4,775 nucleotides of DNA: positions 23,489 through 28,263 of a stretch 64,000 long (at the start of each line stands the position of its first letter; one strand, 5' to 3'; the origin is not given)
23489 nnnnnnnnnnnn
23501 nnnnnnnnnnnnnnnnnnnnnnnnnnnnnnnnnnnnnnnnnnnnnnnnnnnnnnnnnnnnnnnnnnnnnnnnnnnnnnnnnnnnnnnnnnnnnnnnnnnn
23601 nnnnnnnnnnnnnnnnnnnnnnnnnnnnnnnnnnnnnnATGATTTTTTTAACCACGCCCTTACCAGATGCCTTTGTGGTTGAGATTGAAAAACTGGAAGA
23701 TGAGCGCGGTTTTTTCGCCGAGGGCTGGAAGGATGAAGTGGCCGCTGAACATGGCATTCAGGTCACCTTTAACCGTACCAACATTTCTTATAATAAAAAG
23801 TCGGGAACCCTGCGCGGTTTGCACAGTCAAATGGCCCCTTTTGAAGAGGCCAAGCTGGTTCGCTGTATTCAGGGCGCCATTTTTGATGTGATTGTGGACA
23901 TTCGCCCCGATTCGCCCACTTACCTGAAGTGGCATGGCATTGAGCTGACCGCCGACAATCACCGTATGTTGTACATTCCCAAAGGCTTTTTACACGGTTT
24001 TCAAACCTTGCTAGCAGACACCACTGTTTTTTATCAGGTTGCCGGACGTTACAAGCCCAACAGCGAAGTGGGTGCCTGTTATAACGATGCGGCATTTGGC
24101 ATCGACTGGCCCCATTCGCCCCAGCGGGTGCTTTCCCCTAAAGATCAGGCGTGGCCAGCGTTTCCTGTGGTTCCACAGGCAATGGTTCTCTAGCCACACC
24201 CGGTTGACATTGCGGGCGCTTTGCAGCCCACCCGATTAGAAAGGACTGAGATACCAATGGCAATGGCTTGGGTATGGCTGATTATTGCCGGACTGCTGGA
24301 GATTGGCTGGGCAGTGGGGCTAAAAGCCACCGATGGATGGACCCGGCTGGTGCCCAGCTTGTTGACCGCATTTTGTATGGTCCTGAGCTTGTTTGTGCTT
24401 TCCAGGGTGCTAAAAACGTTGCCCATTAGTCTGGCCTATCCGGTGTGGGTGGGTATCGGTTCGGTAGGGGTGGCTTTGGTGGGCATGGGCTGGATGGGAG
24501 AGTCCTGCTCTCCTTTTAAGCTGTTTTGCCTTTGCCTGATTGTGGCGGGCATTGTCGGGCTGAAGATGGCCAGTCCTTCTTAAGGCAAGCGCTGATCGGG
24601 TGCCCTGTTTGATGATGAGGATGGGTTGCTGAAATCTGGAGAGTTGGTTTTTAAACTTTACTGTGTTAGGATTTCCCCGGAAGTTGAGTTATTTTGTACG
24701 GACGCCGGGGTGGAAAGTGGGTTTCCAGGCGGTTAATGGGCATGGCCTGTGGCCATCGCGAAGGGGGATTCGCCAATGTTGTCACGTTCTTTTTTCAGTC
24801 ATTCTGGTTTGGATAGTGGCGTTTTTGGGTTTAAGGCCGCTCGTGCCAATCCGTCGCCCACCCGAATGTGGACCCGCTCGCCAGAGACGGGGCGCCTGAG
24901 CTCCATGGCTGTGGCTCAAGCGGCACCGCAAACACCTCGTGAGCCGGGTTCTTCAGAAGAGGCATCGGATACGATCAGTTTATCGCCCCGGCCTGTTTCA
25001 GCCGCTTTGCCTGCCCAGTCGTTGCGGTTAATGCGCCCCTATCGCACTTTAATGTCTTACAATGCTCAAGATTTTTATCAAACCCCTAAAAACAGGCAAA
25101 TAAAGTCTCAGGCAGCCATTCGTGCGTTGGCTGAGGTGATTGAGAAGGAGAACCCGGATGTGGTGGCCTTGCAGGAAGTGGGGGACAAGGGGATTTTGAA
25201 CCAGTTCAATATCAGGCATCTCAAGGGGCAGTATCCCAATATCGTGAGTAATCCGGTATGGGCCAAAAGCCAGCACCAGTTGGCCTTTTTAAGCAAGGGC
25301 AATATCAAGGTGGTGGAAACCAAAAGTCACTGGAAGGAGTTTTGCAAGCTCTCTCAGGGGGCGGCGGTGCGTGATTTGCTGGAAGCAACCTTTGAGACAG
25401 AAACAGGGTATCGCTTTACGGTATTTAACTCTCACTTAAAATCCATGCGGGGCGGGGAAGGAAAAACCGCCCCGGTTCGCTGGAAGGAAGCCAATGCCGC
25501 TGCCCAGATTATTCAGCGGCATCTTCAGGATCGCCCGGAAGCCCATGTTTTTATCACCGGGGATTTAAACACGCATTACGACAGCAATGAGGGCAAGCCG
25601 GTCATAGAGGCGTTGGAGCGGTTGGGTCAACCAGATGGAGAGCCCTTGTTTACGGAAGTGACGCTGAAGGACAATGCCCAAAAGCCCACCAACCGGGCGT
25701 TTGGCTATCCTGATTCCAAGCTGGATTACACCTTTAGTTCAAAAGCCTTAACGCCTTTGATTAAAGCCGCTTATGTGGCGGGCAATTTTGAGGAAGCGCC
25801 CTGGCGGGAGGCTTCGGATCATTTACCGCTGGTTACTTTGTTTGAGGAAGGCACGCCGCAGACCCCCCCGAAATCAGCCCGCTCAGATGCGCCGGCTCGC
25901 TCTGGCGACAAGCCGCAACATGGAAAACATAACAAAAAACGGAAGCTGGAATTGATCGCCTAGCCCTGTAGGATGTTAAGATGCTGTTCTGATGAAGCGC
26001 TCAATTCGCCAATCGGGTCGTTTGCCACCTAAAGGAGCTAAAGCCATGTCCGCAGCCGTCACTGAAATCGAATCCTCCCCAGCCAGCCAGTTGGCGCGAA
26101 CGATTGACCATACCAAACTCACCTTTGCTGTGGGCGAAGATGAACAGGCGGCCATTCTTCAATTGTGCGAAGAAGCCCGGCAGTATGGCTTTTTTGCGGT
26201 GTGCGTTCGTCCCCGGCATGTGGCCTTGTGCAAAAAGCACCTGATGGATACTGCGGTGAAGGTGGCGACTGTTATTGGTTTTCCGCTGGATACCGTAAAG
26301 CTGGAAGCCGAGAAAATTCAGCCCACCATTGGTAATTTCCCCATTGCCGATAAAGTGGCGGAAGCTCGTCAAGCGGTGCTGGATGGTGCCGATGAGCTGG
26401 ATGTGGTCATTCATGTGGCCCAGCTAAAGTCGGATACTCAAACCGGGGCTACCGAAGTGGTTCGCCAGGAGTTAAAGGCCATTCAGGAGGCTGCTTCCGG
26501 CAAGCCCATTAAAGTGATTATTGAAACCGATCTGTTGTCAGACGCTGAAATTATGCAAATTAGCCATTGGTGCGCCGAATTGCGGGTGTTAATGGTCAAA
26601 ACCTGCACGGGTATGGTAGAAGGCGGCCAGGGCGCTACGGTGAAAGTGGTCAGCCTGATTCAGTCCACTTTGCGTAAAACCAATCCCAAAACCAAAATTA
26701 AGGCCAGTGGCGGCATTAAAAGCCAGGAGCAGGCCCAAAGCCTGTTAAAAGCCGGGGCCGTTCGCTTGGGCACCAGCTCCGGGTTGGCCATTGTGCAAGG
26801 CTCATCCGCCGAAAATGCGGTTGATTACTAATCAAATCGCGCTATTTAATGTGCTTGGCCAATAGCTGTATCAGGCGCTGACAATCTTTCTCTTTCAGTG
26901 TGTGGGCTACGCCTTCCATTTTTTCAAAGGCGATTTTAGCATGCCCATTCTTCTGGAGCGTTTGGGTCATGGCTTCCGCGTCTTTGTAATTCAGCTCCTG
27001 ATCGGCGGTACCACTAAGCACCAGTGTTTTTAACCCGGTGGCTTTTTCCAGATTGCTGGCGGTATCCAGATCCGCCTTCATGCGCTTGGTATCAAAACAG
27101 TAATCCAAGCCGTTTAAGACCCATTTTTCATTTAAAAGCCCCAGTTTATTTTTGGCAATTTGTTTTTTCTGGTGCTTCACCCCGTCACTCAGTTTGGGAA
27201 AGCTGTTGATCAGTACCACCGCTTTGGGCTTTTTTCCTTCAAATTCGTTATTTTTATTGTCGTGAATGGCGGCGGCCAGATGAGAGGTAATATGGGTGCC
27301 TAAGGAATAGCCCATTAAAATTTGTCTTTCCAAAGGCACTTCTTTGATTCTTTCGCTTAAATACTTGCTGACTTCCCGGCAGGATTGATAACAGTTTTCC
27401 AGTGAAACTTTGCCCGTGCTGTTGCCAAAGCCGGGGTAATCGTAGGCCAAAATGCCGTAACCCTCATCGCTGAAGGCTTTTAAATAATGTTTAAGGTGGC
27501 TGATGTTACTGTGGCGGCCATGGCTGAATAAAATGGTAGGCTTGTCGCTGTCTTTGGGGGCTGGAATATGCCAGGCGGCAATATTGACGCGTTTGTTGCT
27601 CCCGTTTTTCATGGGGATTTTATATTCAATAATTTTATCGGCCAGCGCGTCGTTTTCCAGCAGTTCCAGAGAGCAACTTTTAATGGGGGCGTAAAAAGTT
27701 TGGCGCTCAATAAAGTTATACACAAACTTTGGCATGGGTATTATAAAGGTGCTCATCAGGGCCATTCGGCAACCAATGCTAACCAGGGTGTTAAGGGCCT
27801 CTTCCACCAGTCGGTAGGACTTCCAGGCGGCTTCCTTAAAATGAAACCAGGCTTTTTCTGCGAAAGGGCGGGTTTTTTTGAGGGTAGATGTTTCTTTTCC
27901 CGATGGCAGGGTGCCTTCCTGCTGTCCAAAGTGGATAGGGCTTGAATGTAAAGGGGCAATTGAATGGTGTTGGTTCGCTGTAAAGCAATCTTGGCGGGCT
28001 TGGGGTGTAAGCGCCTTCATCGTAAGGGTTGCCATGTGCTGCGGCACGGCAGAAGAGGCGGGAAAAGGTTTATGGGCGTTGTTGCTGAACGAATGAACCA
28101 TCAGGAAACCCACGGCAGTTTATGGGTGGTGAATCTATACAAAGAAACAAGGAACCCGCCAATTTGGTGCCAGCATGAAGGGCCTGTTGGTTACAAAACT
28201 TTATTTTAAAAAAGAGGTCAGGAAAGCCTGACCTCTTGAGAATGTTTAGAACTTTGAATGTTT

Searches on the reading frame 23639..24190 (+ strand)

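Call 22: search_protein_families(library=pfam, proteins=[window:23639-24190:+], max_evalue=0.0001)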
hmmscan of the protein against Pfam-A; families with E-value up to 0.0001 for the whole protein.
window:23639-24190:+ (184 aa): 1 family
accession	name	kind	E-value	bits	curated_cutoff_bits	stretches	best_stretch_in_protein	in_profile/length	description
PF00908.23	dTDP_sugar_isom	-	1.7e-60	204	27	1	6-175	2-166/168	dTDP-4-dehydrorhamnose 3,5-epimerase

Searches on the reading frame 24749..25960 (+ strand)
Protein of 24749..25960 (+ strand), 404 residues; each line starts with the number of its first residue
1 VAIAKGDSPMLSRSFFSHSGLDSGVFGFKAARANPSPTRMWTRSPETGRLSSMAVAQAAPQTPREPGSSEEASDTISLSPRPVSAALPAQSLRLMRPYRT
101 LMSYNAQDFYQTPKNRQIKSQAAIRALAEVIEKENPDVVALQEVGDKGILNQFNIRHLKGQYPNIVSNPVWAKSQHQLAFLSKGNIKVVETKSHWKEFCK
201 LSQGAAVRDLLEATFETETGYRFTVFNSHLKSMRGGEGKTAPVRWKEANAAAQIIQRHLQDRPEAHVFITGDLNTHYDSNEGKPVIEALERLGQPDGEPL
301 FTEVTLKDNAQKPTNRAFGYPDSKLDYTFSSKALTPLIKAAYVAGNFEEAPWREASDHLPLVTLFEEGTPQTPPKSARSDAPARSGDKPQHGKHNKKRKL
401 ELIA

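Call 22: search_protein_families(library=pfam, proteins=[window:24749-25960:+], max_evalue=0.0001)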
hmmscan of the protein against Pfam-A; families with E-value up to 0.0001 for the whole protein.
window:24749-25960:+ (404 aa): 2 families
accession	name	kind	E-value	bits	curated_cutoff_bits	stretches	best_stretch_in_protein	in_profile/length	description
PF03372.29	Exo_endo_phos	-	1.8e-13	51.2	24.5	1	102-358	1-225/225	Endonuclease/Exonuclease/phosphatase family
PF19580.5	Exo_endo_phos_3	-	1.9e-10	40.7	27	1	119-296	40-215/311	Endonuclease/Exonuclease/phosphatase family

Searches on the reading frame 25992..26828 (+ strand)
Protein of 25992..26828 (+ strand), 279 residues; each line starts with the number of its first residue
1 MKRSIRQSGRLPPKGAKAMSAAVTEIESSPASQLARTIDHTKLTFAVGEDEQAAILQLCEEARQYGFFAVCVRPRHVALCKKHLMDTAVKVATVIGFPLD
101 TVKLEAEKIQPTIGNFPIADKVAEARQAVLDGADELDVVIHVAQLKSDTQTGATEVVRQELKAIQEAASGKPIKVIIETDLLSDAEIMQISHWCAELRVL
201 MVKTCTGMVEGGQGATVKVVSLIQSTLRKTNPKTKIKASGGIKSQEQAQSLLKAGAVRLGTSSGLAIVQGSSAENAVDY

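Call 22: search_protein_families(library=pfam, proteins=[window:25992-26828:+], max_evalue=0.0001)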
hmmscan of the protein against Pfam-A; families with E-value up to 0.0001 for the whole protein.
window:25992-26828:+ (279 aa): 1 family
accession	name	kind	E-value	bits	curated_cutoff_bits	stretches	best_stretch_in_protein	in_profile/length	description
PF01791.15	DeoC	-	1.9e-12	47.8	23.8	1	39-269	7-228/229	DeoC/LacD family aldolase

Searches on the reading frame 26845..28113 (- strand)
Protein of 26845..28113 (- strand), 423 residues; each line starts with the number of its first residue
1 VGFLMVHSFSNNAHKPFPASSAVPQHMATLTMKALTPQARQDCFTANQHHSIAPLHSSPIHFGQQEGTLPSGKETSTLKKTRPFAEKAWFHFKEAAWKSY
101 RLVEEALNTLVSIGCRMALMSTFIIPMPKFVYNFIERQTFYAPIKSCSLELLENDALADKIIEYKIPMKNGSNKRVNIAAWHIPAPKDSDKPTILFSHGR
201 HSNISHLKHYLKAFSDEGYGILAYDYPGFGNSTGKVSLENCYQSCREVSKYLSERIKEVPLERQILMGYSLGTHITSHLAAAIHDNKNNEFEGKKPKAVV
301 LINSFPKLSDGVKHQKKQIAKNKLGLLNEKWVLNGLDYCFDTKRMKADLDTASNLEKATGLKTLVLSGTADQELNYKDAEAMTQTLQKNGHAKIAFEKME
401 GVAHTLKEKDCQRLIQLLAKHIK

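Call 22: search_protein_families(library=pfam, proteins=[window:26845-28113:-], max_evalue=0.0001)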
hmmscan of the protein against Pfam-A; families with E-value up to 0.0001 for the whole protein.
window:26845-28113:- (423 aa): 5 families
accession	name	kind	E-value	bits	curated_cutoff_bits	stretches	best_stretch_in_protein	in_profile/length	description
PF12146.15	Hydrolase_4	-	2.1e-14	53.8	27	1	191-312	4-117/239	Serine aminopeptidase, S33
PF05677.18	DUF818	-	3.9e-08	33.1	20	1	210-288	162-238/365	Chlamydia CHLPS protein (DUF818)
PF00561.26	Abhydrolase_1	-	3.3e-07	30.7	25.8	1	192-321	1-122/245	alpha/beta hydrolase fold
PF07859.19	Abhydrolase_3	-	9.4e-07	29.2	25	1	240-405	47-207/210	alpha/beta hydrolase fold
PF12697.13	Abhydrolase_6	-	5.5e-06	27.6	26.3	1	194-304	1-93/217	Alpha/beta hydrolase family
